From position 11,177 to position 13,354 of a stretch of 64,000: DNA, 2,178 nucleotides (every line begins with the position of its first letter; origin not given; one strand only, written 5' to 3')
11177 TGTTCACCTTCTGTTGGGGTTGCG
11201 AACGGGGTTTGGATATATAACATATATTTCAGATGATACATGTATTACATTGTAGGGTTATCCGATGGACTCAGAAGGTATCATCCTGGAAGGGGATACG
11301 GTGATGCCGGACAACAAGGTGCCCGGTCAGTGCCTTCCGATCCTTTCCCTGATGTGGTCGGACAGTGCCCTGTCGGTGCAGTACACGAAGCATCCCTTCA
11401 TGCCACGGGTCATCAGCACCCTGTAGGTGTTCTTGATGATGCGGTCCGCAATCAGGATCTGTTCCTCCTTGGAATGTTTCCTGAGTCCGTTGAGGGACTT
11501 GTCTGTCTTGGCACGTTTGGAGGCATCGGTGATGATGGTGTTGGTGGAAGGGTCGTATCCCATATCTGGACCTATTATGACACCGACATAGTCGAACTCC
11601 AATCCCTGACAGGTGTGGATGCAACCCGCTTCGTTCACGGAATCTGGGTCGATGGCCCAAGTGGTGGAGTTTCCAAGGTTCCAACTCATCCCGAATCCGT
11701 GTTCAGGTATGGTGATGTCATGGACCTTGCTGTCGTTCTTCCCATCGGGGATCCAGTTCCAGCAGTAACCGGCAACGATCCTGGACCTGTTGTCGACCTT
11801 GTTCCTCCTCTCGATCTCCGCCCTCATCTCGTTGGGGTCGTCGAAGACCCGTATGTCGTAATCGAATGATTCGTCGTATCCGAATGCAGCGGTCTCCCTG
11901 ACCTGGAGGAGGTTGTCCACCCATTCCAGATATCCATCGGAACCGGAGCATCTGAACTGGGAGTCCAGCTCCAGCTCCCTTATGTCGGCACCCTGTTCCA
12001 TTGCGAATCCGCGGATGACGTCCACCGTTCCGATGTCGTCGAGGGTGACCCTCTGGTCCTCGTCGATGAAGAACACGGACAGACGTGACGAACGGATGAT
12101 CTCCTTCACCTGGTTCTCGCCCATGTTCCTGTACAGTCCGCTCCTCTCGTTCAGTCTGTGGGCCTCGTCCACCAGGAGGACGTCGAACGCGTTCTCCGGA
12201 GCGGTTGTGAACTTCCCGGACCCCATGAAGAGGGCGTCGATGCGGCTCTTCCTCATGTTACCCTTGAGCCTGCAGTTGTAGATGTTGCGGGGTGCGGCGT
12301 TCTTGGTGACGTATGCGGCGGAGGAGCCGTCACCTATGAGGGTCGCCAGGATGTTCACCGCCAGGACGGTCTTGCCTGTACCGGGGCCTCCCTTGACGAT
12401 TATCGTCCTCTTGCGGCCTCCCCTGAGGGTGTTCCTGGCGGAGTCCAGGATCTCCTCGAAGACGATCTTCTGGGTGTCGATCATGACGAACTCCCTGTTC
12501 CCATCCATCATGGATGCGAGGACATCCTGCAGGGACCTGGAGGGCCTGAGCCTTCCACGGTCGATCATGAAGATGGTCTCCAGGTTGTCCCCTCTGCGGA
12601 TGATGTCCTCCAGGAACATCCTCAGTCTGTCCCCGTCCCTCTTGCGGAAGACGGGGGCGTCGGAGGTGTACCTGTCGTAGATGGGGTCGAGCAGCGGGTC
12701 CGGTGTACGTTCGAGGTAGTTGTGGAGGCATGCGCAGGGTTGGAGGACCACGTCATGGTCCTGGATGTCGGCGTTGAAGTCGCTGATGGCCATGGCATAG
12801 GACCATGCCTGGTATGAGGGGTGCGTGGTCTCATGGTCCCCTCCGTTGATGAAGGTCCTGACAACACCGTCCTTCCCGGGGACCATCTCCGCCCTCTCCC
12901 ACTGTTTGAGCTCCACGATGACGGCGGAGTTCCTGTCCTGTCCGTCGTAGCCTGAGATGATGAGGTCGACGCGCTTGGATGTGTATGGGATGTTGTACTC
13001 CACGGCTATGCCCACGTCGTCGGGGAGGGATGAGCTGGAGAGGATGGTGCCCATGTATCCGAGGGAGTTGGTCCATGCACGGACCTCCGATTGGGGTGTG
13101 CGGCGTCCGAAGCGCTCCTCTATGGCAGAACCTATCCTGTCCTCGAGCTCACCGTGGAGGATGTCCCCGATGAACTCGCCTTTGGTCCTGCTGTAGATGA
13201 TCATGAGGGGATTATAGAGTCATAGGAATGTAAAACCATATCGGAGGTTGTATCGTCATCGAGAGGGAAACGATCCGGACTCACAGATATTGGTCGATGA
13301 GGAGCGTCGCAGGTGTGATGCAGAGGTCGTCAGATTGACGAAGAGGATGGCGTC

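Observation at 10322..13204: Nuclease-helicase (DUF2075 / Schlafen-helicase-like) gene paired with a CARF-like wHTH regulator: candidate uncharacterised defence or stress module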

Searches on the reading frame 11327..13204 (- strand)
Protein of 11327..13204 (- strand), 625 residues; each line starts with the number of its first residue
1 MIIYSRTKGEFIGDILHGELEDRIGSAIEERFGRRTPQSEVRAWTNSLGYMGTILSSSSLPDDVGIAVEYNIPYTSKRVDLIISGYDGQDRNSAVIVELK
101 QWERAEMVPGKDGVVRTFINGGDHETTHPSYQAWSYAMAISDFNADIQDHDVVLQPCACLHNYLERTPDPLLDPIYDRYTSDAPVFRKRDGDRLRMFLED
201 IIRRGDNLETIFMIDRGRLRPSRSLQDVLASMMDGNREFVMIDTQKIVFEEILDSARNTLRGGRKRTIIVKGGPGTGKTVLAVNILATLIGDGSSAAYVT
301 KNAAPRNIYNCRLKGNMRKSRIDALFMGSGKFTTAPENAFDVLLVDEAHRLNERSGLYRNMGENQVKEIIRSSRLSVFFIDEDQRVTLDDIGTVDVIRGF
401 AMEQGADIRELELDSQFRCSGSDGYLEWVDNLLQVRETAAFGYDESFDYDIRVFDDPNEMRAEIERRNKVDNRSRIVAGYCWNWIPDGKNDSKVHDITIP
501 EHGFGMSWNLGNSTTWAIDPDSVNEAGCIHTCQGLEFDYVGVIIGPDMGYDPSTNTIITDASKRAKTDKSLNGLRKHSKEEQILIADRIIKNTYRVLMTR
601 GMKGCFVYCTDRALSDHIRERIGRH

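Call 3: search_protein_families(library=pfam, proteins=[window:11327-13204:-], max_evalue=0.1)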
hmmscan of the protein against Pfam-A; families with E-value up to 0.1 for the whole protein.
window:11327-13204:- (625 aa): 20 families
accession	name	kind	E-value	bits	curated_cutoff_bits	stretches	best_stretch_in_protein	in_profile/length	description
PF09848.15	SLFN-g3_helicase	-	7.8e-105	351.5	24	1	265-611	1-354/354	Schlafen group 3, DNA/RNA helicase domain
PF04851.21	ResIII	-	1.7e-06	28.5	22.5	1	334-360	120-145/164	Type III restriction enzyme, res subunit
PF13401.12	AAA_22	-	0.00026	21.8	27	1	264-355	4-97/130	AAA domain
PF06745.19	ATPase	-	0.00044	20.1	26.6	1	264-309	18-64/231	KaiC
PF20720.3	nSTAND3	-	0.00057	20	27.2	1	264-300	16-52/155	Novel STAND NTPase 3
PF07088.17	GvpD_P-loop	-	0.00064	20.1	24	1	265-322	10-66/189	GvpD gas vesicle protein, P-loop domain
PF00004.35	AAA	-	0.00095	20.1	21.2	1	269-360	2-74/131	ATPase family associated with various cellular activities (AAA)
PF13245.12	AAA_19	-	0.0016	19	25.1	1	265-352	11-103/134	AAA domain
PF24883.2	NPHP3_N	-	0.0022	18.7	24.8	1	261-299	17-56/164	Nephrocystin 3, N-terminal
PF00158.32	Sigma54_activat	-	0.0023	18.1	20.2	1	264-365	21-121/168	Sigma-54 interaction domain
PF01443.25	Viral_helicase1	-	0.0025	18.1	21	1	268-352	1-72/228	Viral superfamily 1 RNA helicase core domain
PF13086.12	AAA_11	-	0.0027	18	27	1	267-308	19-55/257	AAA domain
PF05496.18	RuvB_N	-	0.0043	17.3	27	0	253-288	23-55/159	Holliday junction DNA helicase RuvB P-loop domain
PF25199.1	nSTAND_NTPase5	-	0.006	16.9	34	1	248-307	24-84/145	Novel STAND NTPase 5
PF05970.20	PIF1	-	0.014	15.4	25.9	1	243-297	4-54/223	PIF1-like helicase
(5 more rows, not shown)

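Call 4: search_protein_families(library=padloc, proteins=[window:11327-13204:-], max_evalue=0.1)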
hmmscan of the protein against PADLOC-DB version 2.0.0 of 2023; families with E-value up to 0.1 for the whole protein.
window:11327-13204:- (625 aa): 9 families
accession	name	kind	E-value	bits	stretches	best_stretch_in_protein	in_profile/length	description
PDLC05014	PDC-S41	-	6.7e-17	59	3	407-619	440-633/657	-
PDLC02350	AbiO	-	2.4e-14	51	1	237-392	175-304/468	AbiO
PDLC02372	Nhi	-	2.3e-11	41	1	238-387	180-302/470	-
PDLC04140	mad8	-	3.5e-05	21.5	1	264-370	26-129/314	mads_8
PDLC05035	PDC-S53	-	0.0025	13.9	0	523-553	817-847/900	-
PDLC05079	PDC-S73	-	0.0036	14.1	1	254-301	182-227/752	-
PDLC05009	PDC-S37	-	0.0062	12.3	1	266-304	309-347/1550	-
PDLC04476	PDC-M16A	-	0.026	10.9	1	250-295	10-55/691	-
PDLC01439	typeIV_DinG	-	0.048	10.3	0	254-284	25-52/575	CAS-IV-A; associated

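Call 5: search_protein_families(library=ncbifam, proteins=[window:11327-13204:-], max_evalue=0.1)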
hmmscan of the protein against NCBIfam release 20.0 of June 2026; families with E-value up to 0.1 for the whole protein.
window:11327-13204:- (625 aa): 18 families
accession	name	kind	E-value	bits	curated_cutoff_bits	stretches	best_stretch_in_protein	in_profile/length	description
TIGR01447.1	recD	equivalog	3.9e-05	22.4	310.15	1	265-291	163-189/597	exodeoxyribonuclease V subunit alpha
NF008127.0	PRK10875.1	equivalog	0.0004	19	671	1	265-340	171-245/619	exodeoxyribonuclease V subunit alpha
TIGR03881.1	KaiC_arch_4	hypoth_equivalog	0.00042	20.1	247.8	1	260-310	14-66/231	KaiC domain-containing protein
NF041254.1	motor_HelR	exception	0.0009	17.6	750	1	258-289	194-225/706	RNA polymerase recycling motor ATPase HelR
NF006799.0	PRK09302.1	equivalog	0.0031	16.1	408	1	264-309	30-76/515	circadian clock protein KaiC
NF038214.1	IS21_help_AAA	equivalog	0.0044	16.7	200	1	264-315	89-140/232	IS21-like element helper ATPase IstB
TIGR03877.1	thermo_KaiC_1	hypoth_equivalog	0.0052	16.3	307.25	1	261-310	16-67/238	KaiC domain-containing protein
NF005304.0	PRK06835.1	equivalog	0.022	13.9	215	1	264-320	182-238/330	ATP-binding protein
NF041258.1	motor_HelR_2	exception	0.024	12.8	1100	1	260-289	179-208/713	RNA polymerase recycling motor ATPase HelR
TIGR03600.1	phage_DnaB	exception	0.025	13.6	498.65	1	253-341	184-268/421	phage replicative helicase, DnaB family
NF006743.0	PRK09270.1-2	equivalog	0.032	13.3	227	1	244-290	7-53/217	nucleoside/nucleotide kinase family protein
NF001626.0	PRK00411.1-5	equivalog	0.032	13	417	1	255-290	45-79/374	ORC1-type DNA replication protein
TIGR02928.1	TIGR02928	subfamily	0.039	12.8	181.3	1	252-291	27-66/366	orc1/cdc6 family replication initiation protein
NF006746.0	PRK09270.1-5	subfamily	0.045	12.7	250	1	250-299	6-55/210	nucleoside/nucleotide kinase family protein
TIGR02012.1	tigrfam_recA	equivalog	0.056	12.8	325.3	1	264-366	54-160/321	recombinase RecA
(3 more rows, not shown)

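Call 8: search_solved_structures(query=window:11327-13204:-, max_evalue=1, show_alignments=1)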
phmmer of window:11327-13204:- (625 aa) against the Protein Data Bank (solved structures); distinct sequences matched with E-value up to 1: 6.
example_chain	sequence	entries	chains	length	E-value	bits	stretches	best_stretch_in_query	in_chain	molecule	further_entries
1w36_D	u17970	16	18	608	0.045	15.2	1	265-319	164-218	EXODEOXYRIBONUCLEASE V ALPHA CHAIN | RecBCD enzyme subunit RecD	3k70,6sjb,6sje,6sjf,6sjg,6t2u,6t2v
5ld2_D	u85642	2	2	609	0.046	15.2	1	265-319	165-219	RecBCD enzyme subunit RecD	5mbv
2w0m_A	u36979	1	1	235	0.14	13.6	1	267-305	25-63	SSO2452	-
8zn5_B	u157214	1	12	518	0.18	13.2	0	260-290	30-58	KaiC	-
2dr3_A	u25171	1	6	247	0.82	11.1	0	260-306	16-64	UPF0273 protein PH0284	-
9uiq_B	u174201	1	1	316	0.9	10.9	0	259-349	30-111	Replication factor C subunit 2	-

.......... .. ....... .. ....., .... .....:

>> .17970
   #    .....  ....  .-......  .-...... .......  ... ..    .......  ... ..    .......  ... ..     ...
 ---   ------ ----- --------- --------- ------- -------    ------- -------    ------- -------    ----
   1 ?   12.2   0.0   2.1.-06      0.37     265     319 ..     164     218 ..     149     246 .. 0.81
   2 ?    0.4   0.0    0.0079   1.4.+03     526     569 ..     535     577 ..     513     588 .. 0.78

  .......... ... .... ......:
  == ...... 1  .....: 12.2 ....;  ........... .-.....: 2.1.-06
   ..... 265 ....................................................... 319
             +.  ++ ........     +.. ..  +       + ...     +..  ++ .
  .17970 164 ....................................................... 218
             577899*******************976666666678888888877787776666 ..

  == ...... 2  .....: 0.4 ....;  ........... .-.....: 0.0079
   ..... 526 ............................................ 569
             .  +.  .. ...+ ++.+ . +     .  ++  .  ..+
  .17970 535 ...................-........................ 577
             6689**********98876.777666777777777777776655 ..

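Call 14: find_homologous_proteins(query=window:11327-13204:-)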
Query window:11327-13204:- (625 aa): 8000 proteins with E <= 0.001 among 8000 candidates; the best 120 are listed.
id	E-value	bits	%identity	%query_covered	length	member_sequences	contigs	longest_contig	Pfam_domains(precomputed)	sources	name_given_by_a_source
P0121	0.0e+0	1441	100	100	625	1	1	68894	PF09848.16,PF04851.22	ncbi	-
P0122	0.0e+0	1432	100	100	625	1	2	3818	PF09848.16,PF04851.22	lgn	-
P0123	0.0e+0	1431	99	100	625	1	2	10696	PF09848.16,PF04851.22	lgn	-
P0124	0.0e+0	1357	95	100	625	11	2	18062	PF09848.16,PF04851.22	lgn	-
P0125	0.0e+0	1177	80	100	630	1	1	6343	PF09848.16,PF04851.22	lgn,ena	-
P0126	0.0e+0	1173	79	100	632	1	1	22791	PF09848.16,PF04851.22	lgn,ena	-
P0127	0.0e+0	1170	80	100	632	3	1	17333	PF09848.16,PF04851.22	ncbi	-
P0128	0.0e+0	1169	80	100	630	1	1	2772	PF09848.16,PF04851.22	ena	-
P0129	0.0e+0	1161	79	100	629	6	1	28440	PF09848.16,PF04851.22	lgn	-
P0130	0.0e+0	1156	78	99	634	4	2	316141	PF09848.16,PF04851.22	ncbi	-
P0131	0.0e+0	1114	75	100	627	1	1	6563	PF09848.16,PF20720.4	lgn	-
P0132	0.0e+0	1110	76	100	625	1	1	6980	PF06745.20,PF09848.16,PF04851.22,PF20720.4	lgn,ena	-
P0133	0.0e+0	1110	76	100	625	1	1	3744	PF06745.20,PF09848.16,PF04851.22,PF20720.4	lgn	-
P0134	0.0e+0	1109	76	100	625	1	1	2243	PF06745.20,PF09848.16,PF04851.22,PF20720.4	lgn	-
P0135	0.0e+0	1109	76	100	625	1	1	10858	PF06745.20,PF09848.16,PF04851.22,PF20720.4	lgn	-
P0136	0.0e+0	1108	76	100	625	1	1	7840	PF06745.20,PF09848.16,PF04851.22,PF20720.4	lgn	-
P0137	0.0e+0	1108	76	100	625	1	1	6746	PF06745.20,PF09848.16,PF04851.22,PF20720.4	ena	-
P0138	0.0e+0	1108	76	100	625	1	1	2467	PF06745.20,PF09848.16,PF04851.22,PF20720.4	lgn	-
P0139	0.0e+0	1107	76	100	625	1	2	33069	PF06745.20,PF09848.16,PF04851.22,PF20720.4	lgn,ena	-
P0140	0.0e+0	1105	76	100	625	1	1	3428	PF06745.20,PF09848.16,PF04851.22,PF20720.4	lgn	-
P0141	0.0e+0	1104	75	100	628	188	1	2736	PF06745.20,PF09848.16,PF04851.22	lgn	-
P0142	0.0e+0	1104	75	99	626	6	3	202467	PF06745.20,PF13401.13,PF09848.16,PF04851.22,PF20720.4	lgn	-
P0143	0.0e+0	1084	73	100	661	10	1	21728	PF09848.16,PF04851.22,PF20720.4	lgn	-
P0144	0.0e+0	1071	72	100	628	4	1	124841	PF06745.20,PF09848.16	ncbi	-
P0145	0.0e+0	1068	73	99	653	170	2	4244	PF07088.17,PF01695.24,PF09848.16,PF04851.22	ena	-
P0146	0.0e+0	1064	73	99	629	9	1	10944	PF07088.17,PF00004.36,PF09848.16,PF04851.22,PF20720.4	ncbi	-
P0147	0.0e+0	1058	72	99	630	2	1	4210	PF09848.16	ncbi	-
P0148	0.0e+0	1056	71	99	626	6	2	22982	PF07088.17,PF13401.13,PF09848.16,PF25199.2,PF04851.22,PF20720.4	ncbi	-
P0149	0.0e+0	1055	72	99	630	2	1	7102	PF09848.16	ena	-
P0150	0.0e+0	1049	72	99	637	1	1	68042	PF09848.16,PF04851.22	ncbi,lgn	-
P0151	0.0e+0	1046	70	100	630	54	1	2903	PF09848.16,PF04851.22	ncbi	-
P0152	0.0e+0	1043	72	98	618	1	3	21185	PF00004.36,PF09848.16,PF04851.22,PF20720.4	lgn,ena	-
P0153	0.0e+0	1043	71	98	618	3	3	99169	PF06745.20,PF07088.17,PF09848.16,PF04851.22,PF20720.4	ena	-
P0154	0.0e+0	1042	70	96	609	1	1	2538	PF07088.17,PF09848.16,PF04851.22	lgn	-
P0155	0.0e+0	1041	72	98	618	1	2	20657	PF00004.36,PF09848.16,PF04851.22,PF20720.4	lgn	-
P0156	0.0e+0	1037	71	96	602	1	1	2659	PF07088.17,PF09848.16,PF04851.22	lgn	-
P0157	0.0e+0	1035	71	98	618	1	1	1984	PF07088.17,PF00004.36,PF09848.16,PF04851.22,PF20720.4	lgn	-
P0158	0.0e+0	1025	70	99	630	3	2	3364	PF09848.16,PF04851.22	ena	-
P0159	0.0e+0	1015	69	99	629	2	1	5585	PF09848.16,PF04851.22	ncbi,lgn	-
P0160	5.1e-297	1004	68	100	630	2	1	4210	PF06745.20,PF09848.16,PF04851.22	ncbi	-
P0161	5.4e-290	981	70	92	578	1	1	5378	PF07088.17,PF09848.16,PF04851.22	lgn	-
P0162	2.2e-289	979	67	99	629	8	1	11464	PF09848.16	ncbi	-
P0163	9.0e-289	977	67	100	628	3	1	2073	PF07088.17,PF09848.16,PF04851.22,PF20720.4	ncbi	-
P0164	9.3e-289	977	68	100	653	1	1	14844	PF09848.16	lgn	-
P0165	3.5e-280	949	66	99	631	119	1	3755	PF09848.16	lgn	-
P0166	4.5e-279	945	66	100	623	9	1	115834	PF09848.16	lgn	-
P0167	6.6e-279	945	65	100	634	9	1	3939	PF09848.16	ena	-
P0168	2.2e-278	943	80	81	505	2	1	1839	PF09848.16,PF04851.22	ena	-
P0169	5.1e-278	942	66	99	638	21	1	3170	PF09848.16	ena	-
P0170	1.4e-277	940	65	99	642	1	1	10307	PF09848.16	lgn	-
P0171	2.2e-277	940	65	100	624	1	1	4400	PF09848.16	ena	-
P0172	3.5e-277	939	65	100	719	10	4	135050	PF09848.16,PF04851.22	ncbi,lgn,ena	-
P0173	3.5e-277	939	66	99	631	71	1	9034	PF09848.16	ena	-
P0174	4.2e-277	939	65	100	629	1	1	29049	PF09848.16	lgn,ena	-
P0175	6.1e-277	938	65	100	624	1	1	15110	PF09848.16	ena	-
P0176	9.4e-277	937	64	100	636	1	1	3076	PF13401.13,PF09848.16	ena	-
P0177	1.4e-276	937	65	99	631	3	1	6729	PF09848.16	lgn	-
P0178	5.6e-276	935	65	100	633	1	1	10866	PF09848.16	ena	-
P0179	5.7e-276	935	65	99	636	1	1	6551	PF09848.16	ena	-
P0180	6.3e-276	935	65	100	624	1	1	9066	PF09848.16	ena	-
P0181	3.3e-275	932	65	100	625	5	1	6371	PF09848.16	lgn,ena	-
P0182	4.0e-275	932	65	99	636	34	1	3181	PF09848.16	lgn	-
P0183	3.1e-274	929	65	99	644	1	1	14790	PF09848.16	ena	-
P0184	4.3e-274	929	64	99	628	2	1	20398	PF13401.13,PF09848.16,PF20720.4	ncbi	-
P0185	4.6e-274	929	65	99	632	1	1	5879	PF09848.16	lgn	-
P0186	5.7e-274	928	65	99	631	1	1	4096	PF13401.13,PF09848.16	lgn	-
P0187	6.0e-274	928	63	100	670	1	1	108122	PF06745.20,PF13401.13,PF09848.16,PF20720.4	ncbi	-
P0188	7.8e-274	928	64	100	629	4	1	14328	PF13401.13,PF09848.16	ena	-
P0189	1.0e-273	927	65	99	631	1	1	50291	PF13401.13,PF09848.16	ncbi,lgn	-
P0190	2.0e-273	926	64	100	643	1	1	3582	PF09848.16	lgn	-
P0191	2.2e-273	926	64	100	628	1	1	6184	PF09848.16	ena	-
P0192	2.3e-273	926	65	99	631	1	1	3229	PF13401.13,PF09848.16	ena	-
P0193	5.9e-273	925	65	99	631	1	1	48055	PF09848.16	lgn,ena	-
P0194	9.4e-273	924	65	99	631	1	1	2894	PF09848.16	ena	-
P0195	1.2e-272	924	65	99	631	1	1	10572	PF09848.16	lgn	-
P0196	1.5e-272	924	64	100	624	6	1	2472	PF09848.16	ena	-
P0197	1.7e-272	923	64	99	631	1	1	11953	PF09848.16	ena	-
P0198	2.2e-272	923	64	99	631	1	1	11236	PF09848.16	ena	-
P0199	2.3e-272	923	65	99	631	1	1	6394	PF09848.16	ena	-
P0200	3.3e-272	922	65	99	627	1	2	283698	PF13401.13,PF09848.16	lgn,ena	-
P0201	3.6e-272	922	63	99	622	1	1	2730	PF13401.13,PF09848.16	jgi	-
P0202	4.0e-272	922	64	100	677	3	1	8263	PF13401.13,PF09848.16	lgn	-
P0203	5.9e-272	922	64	99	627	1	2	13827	PF09848.16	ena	-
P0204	7.2e-272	921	64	99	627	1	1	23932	PF09848.16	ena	-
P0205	8.2e-272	921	63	100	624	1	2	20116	PF13401.13,PF09848.16,PF20720.4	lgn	-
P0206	8.3e-272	921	64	99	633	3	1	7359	PF09848.16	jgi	-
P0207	9.8e-272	921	63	100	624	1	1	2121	PF13401.13,PF09848.16,PF20720.4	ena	-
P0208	9.9e-272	921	64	99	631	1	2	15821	PF09848.16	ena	-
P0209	2.4e-271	920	64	99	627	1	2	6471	PF09848.16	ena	-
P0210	2.5e-271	920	65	99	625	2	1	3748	PF09848.16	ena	-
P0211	3.4e-271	919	64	99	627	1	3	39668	PF09848.16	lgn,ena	-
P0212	4.1e-271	919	64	99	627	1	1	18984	PF09848.16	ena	-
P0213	4.7e-271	919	63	99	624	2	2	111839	PF09848.16,PF04851.22,PF20720.4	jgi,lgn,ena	-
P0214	4.7e-271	919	64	99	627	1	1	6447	PF09848.16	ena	-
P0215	6.2e-271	918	63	99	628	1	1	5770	PF13401.13,PF09848.16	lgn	-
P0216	6.4e-271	918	64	99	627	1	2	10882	PF09848.16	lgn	-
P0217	7.4e-271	918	64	99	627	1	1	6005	PF09848.16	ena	-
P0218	9.2e-271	918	64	99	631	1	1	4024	PF09848.16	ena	-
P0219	9.7e-271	918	64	99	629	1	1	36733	PF13401.13,PF09848.16,PF04851.22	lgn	-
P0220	1.2e-270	917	63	100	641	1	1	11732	PF13401.13,PF09848.16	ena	-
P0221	1.7e-270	917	64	99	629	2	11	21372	PF13604.13,PF13401.13,PF09848.16,PF04851.22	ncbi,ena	-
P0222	2.9e-270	916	64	99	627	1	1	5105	PF09848.16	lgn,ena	-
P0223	3.0e-270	916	62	99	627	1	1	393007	PF09848.16,PF04851.22,PF20720.4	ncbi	-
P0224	1.1e-269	914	63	99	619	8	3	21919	PF09848.16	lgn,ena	-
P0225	1.5e-269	914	64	99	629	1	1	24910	PF13401.13,PF09848.16,PF04851.22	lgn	-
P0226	8.5e-269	911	64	100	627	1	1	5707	PF09848.16,PF04851.22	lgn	-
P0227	1.2e-268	911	63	99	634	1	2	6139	PF09848.16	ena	-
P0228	5.1e-268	909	65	99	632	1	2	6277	PF09848.16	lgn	-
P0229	6.4e-268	908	62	100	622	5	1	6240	PF13401.13,PF09848.16,PF20720.4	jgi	-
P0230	7.8e-268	908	63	100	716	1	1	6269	PF09848.16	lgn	-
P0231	8.3e-268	908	63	99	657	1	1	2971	PF09848.16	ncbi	-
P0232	1.3e-267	907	79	78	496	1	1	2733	PF09848.16,PF04851.22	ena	-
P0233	4.8e-267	905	63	99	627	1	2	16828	PF09848.16,PF04851.22,PF20720.4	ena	-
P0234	8.2e-267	905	63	99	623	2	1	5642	PF09848.16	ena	-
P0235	2.5e-266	903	64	100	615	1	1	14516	PF09848.16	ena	-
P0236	5.9e-266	902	63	97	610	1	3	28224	PF13401.13,PF09848.16,PF20720.4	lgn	-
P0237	7.9e-266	901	63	100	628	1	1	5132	PF09848.16,PF04851.22,PF20720.4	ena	-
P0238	1.4e-265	901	62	100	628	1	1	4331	PF09848.16,PF04851.22,PF20720.4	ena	-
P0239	2.4e-265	900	63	99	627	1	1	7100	PF09848.16,PF04851.22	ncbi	-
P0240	2.8e-265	900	62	100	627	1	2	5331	PF09848.16,PF04851.22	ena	-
